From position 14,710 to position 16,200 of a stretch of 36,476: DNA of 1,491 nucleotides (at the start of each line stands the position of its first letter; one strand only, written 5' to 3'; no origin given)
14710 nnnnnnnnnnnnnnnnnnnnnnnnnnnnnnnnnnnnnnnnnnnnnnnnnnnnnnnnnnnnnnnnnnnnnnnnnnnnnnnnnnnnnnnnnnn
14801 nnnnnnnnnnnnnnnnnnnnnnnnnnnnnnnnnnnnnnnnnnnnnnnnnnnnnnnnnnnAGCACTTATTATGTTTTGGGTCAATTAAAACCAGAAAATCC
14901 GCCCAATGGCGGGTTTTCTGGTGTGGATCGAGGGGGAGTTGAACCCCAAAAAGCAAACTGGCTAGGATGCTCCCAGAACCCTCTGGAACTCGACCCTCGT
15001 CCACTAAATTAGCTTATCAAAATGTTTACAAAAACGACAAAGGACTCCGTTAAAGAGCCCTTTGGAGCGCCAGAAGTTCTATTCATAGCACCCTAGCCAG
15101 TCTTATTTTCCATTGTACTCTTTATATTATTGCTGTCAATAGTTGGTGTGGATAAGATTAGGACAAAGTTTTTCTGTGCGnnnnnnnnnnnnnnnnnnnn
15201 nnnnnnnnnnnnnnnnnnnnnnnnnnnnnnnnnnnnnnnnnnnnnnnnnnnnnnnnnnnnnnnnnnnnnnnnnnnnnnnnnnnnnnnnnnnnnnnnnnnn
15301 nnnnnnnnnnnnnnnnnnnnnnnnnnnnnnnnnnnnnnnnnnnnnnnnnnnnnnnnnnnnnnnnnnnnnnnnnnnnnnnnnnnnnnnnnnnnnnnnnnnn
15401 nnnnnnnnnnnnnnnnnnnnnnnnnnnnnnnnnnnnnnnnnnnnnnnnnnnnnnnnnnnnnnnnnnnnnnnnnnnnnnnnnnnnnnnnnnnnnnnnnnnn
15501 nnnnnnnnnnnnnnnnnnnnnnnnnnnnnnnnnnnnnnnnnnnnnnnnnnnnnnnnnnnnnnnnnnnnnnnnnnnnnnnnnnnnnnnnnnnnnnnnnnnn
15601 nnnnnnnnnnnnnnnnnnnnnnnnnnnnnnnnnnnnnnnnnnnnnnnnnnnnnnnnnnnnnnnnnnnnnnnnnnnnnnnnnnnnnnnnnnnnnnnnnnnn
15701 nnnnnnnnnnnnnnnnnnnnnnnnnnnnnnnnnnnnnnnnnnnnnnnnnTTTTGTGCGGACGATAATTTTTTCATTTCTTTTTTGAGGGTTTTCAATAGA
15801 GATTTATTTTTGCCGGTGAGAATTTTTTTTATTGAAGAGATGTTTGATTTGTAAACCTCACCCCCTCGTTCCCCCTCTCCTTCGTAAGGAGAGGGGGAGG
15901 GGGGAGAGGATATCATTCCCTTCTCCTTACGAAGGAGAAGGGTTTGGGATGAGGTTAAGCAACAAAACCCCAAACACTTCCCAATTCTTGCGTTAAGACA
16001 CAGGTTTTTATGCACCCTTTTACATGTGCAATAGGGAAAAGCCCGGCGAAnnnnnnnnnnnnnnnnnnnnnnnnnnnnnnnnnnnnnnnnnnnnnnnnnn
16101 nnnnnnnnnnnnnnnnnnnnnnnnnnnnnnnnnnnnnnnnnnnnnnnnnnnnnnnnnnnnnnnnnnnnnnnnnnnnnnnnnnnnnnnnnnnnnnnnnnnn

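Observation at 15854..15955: A 102-bp GC-rich nested palindrome is inserted in frame inside uvrC, similar to Rickettsia palindromic elements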

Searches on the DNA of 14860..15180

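Call 90: search_rna_families(source=window, start=14860, end=15180, threshold=evalue, max_evalue=0.1)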
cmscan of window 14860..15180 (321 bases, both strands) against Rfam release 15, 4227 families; matches with E-value up to 0.1: 2.
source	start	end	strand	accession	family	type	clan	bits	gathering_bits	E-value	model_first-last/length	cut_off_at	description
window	14924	14997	-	RF01852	tRNA-Sec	Gene; tRNA;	CL00001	23.9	47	0.013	1-91/91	no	Selenocysteine transfer RNA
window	14919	14990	-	RF00233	Tymo_tRNA-like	Cis-reg;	-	21.1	40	0.023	1-84/84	no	Tymovirus/Pomovirus/Furovirus tRNA-like 3' UTR element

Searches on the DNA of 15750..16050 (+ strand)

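Call 25: search_rna_families(source=window, start=15750, end=16050, threshold=evalue, max_evalue=10, show_alignments=3)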
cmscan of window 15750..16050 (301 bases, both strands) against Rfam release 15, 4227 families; matches with E-value up to 10: 38.
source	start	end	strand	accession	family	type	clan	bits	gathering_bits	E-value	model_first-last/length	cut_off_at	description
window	15871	15943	-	RF03872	MIR6426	Gene; miRNA;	-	26.6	96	0.0027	1-84/84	no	MIR6426 microRNA precursor family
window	15853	15912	-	RF04096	mir-4433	Gene; miRNA;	-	26.4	77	0.003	1-83/83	no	mir-4433 microRNA precursor family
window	15853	15912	+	RF04096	mir-4433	Gene; miRNA;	-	25.5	77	0.0052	1-83/83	no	mir-4433 microRNA precursor family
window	15850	15964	+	RF02526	SSRC34_1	Gene; sRNA;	-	25.2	64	0.14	1-128/128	no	Streptococcus sRNA SSRC34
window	15855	15910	-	RF03861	mir-4484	Gene; miRNA;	-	24.6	90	0.027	1-89/89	no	mir-4484 microRNA precursor family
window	15879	15935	+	RF02022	mir-1275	Gene; miRNA;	-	23.5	71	0.0095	1-78/78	no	mir-1275 microRNA precursor family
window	15853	15912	-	RF04240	mir-4716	Gene; miRNA;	-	23.2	76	0.013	1-84/84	no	mir-4716 microRNA precursor family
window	15862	15954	+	RF01897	mir-188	Gene; miRNA;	-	23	72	0.023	1-84/84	no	mir-188 microRNA precursor family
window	15851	15913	+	RF03406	mir-3099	Gene; miRNA;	-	22.8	95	0.026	1-84/84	no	mir-3099 microRNA precursor family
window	15785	15950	+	RF04180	BTnc231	Gene; sRNA;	-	22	80.4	0.017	1-154/154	no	Bacteroides sRNA BTnc231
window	15852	15912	+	RF04240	mir-4716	Gene; miRNA;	-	21.3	76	0.044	1-84/84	no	mir-4716 microRNA precursor family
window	15819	15918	+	RF03922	MIR2119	Gene; miRNA;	-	21.2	73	1.9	1-188/188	no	MIR2119 microRNA precursor family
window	15876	15938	-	RF03261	mir-1759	Gene; miRNA;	-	20.7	58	0.15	1-75/75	no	mir-1759 microRNA precursor family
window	15891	15930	+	RF03778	mir-483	Gene; miRNA;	-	20.7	60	0.15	1-75/75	no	mir-483 microRNA precursor family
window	15871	15943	-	RF03509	mir-4660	Gene; miRNA;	-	20.1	87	0.12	1-86/86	no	mir-4660 microRNA precursor family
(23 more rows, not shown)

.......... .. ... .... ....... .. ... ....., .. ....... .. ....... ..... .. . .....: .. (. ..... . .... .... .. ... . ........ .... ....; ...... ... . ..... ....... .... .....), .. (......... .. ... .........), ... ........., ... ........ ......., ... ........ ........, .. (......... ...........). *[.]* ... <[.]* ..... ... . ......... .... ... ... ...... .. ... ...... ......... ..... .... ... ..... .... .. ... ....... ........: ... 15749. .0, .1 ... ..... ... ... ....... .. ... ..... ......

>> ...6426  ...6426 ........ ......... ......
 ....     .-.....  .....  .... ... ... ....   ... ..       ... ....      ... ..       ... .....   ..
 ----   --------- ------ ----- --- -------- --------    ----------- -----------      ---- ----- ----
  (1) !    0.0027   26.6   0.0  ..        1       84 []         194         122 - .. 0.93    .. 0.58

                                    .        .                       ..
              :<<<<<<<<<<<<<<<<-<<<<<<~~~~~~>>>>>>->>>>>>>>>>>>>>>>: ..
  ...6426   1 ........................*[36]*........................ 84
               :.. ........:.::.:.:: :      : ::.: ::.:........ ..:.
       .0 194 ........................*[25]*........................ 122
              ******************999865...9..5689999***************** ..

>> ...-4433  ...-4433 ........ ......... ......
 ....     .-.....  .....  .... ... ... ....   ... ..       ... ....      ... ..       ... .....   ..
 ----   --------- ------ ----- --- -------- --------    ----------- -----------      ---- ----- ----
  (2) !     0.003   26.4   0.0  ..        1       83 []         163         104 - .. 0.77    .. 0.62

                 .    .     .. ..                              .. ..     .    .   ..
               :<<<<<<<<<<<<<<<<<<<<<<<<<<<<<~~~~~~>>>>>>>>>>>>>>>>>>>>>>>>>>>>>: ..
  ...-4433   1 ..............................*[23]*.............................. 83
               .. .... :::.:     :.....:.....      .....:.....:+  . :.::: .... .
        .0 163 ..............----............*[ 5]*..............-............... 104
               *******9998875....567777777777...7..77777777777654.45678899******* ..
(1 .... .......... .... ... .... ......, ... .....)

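Call 75: search_dna_similar(query=window:15840-15970:+, collection=ecoli_genomes, mode=distant, max_evalue=1, max_rows=10)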
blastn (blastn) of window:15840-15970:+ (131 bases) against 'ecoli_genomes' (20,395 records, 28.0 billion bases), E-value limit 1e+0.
No match.

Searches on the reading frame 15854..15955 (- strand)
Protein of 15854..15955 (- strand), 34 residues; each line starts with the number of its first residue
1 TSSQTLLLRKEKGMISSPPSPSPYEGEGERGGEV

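Call 67: search_protein_representatives(protein=window:15854-15955:-)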
Query: 34 residues. Proteins with E-value up to 0.001 (for the whole library): 4; up to 1e-10: 1; up to 1e-30: 0. The best 4 are listed.
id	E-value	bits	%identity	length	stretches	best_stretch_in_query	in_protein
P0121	7.9e-22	88.8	44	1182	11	8-32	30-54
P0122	5.6e-08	47.2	45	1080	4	8-29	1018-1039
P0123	1.6e-04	36.8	34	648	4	3-29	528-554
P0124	8.8e-04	34.6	37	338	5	9-32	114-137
